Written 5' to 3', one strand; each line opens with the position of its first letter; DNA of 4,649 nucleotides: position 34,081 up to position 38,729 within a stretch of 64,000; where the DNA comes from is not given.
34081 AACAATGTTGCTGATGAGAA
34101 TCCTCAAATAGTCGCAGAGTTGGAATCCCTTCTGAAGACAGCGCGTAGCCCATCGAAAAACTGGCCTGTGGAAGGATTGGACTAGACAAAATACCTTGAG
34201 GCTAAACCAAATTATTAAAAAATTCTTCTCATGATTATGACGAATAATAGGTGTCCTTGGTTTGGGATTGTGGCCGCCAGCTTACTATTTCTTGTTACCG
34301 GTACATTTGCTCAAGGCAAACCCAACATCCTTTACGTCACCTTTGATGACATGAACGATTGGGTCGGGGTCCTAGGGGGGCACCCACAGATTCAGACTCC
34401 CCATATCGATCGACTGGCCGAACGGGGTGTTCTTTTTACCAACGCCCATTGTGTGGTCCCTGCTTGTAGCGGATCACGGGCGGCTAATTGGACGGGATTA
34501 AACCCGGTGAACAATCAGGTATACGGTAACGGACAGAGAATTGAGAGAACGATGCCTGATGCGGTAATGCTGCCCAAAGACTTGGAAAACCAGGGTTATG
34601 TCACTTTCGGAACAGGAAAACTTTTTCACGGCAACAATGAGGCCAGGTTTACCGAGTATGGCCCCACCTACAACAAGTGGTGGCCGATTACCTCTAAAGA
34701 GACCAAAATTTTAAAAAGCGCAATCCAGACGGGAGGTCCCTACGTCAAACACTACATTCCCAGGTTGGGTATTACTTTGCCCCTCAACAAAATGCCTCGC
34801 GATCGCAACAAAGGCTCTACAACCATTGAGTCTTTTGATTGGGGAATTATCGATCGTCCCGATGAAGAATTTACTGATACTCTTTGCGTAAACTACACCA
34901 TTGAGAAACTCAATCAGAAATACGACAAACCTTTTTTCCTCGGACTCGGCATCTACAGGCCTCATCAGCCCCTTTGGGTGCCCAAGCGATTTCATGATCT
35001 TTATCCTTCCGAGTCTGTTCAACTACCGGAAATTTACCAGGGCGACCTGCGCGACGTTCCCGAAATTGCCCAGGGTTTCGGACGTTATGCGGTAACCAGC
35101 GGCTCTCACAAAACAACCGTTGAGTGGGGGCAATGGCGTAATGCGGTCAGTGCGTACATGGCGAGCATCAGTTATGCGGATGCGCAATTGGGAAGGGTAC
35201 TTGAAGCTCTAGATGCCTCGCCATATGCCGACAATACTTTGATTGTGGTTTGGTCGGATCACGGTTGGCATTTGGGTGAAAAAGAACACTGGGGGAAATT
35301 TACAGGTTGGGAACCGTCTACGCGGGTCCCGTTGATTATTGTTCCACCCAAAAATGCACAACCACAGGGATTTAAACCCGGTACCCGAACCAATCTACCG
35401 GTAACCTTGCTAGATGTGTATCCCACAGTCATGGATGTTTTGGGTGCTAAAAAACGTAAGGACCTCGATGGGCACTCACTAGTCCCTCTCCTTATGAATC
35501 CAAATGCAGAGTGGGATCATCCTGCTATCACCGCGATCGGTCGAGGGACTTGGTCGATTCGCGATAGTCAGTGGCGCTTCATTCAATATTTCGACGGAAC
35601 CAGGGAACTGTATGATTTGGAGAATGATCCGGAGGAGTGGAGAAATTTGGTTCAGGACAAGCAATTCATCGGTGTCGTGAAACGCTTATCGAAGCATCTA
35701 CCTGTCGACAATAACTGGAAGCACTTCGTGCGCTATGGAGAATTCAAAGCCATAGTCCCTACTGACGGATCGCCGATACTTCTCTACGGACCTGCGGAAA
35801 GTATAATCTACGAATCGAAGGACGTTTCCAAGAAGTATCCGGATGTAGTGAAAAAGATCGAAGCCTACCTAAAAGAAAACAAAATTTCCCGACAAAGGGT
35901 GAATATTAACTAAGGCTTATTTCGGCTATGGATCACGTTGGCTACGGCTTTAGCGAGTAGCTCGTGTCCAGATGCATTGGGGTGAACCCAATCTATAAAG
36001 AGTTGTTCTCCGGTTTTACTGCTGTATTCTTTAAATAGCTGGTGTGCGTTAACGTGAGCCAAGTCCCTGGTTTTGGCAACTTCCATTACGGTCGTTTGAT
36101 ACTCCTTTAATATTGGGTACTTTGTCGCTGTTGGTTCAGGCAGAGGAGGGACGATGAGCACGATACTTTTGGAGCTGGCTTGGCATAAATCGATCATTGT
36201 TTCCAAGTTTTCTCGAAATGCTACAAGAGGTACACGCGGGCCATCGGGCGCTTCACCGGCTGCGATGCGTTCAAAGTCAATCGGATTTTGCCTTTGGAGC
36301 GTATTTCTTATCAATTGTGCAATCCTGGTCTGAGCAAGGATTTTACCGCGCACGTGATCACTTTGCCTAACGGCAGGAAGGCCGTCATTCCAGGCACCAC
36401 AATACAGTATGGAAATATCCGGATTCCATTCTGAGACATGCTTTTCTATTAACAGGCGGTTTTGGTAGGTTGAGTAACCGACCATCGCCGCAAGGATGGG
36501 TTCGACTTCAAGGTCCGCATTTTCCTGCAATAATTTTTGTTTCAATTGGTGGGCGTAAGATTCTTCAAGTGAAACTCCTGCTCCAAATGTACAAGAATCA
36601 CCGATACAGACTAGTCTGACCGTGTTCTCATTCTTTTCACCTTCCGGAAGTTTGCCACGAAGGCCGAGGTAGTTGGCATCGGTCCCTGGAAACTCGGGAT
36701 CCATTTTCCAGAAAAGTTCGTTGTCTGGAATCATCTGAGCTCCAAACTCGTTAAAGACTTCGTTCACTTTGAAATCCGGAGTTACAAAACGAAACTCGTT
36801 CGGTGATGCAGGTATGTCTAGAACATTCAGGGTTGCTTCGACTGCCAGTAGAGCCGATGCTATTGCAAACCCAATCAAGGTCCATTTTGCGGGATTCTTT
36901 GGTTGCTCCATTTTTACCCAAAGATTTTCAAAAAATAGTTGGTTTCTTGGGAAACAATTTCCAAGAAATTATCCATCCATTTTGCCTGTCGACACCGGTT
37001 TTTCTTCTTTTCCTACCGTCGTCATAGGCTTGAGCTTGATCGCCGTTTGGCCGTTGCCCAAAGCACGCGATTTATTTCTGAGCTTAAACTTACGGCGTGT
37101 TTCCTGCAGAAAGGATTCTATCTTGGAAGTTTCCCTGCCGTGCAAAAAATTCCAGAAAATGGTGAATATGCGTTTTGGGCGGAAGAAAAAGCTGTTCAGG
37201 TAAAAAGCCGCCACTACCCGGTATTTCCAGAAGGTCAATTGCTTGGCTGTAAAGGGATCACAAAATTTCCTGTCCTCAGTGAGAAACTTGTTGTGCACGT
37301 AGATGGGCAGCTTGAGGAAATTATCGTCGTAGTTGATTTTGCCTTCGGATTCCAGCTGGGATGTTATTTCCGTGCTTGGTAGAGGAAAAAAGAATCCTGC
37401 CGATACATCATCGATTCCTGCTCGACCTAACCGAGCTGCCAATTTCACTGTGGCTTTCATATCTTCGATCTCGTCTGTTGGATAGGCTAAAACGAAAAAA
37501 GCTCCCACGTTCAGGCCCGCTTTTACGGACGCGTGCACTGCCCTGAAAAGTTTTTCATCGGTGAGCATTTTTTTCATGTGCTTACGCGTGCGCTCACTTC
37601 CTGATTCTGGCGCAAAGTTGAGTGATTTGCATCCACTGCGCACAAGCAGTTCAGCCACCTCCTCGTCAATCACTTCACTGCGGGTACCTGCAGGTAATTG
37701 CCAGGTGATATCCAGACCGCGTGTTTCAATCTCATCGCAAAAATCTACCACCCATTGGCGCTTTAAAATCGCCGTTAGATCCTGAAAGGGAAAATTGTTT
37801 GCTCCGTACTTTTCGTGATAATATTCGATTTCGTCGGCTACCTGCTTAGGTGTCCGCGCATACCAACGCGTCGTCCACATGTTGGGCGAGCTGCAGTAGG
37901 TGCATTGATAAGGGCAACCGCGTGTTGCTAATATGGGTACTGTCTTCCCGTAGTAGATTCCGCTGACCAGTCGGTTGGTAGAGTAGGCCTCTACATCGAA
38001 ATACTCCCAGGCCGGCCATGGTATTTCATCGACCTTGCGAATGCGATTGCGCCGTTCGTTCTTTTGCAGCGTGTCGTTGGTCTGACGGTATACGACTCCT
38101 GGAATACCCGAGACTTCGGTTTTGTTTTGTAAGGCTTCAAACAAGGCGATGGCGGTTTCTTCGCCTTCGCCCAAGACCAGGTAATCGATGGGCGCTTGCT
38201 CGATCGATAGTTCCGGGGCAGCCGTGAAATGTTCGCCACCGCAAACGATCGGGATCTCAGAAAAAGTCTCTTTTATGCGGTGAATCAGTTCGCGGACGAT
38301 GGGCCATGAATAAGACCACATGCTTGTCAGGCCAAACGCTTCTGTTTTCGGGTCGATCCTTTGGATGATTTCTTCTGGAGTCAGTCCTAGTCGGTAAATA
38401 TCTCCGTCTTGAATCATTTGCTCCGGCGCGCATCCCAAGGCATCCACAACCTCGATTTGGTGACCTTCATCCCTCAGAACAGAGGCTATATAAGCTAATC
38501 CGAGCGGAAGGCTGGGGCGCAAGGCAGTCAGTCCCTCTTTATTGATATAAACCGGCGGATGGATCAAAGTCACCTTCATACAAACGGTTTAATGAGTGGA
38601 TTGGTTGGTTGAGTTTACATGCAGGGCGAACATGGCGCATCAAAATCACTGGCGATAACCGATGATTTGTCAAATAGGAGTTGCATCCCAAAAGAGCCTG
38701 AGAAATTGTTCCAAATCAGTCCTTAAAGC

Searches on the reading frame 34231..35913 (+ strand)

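Call 9: search_protein_families(library=pfam, proteins=[window:34231-35913:+], max_evalue=0.001)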
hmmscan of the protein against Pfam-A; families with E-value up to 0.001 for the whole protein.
window:34231-35913:+ (560 aa): 3 families
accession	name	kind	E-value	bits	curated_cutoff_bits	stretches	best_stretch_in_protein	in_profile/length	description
PF00884.28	Sulfatase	-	4.2e-49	167.9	25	1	31-405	1-300/301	Sulfatase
PF16347.10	SGSH_C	-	1.8e-16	61.1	29.3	1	349-490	1-148/154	N-sulphoglucosamine sulphohydrolase, C-terminal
PF01663.27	Phosphodiest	-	1.5e-08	35.1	23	0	55-104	19-69/342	Type I phosphodiesterase / nucleotide pyrophosphatase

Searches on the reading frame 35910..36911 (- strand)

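Call 9: search_protein_families(library=pfam, proteins=[window:35910-36911:-], max_evalue=0.001)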
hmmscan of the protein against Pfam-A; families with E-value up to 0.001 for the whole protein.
window:35910-36911:- (333 aa): 2 families
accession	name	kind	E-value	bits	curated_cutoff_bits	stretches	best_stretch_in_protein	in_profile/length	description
PF13472.12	Lipase_GDSL_2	-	5.7e-17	63.2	32.9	1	102-318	1-178/178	GDSL-like Lipase/Acylhydrolase family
PF00657.28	Lipase_GDSL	-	9.9e-07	29.5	23.6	1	101-323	2-208/208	GDSL-like Lipase/Acylhydrolase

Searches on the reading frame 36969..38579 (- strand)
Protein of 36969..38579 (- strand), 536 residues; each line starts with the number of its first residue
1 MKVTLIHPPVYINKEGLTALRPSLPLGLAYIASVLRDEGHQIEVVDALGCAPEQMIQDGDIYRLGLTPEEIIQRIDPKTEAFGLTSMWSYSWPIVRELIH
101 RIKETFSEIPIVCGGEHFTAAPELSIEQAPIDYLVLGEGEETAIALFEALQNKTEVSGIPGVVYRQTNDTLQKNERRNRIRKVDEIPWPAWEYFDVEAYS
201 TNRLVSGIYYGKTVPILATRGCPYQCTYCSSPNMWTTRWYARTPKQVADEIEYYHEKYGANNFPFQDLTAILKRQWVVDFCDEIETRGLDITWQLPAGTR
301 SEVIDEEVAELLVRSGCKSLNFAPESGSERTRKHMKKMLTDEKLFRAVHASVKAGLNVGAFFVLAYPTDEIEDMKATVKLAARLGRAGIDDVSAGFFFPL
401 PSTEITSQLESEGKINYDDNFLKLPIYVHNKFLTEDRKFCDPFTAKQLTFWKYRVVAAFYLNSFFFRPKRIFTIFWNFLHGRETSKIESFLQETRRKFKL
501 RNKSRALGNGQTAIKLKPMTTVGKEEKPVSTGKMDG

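Call 9: search_protein_families(library=pfam, proteins=[window:36969-38579:-], max_evalue=0.001)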
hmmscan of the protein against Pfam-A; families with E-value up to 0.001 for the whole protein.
window:36969-38579:- (536 aa): 2 families
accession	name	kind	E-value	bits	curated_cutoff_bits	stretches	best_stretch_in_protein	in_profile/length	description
PF04055.27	Radical_SAM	-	1.7e-19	71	29.5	1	218-381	3-166/166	Radical SAM superfamily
PF02310.24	B12-binding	-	3.5e-17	62.8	32.1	1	25-146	14-120/121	B12 binding domain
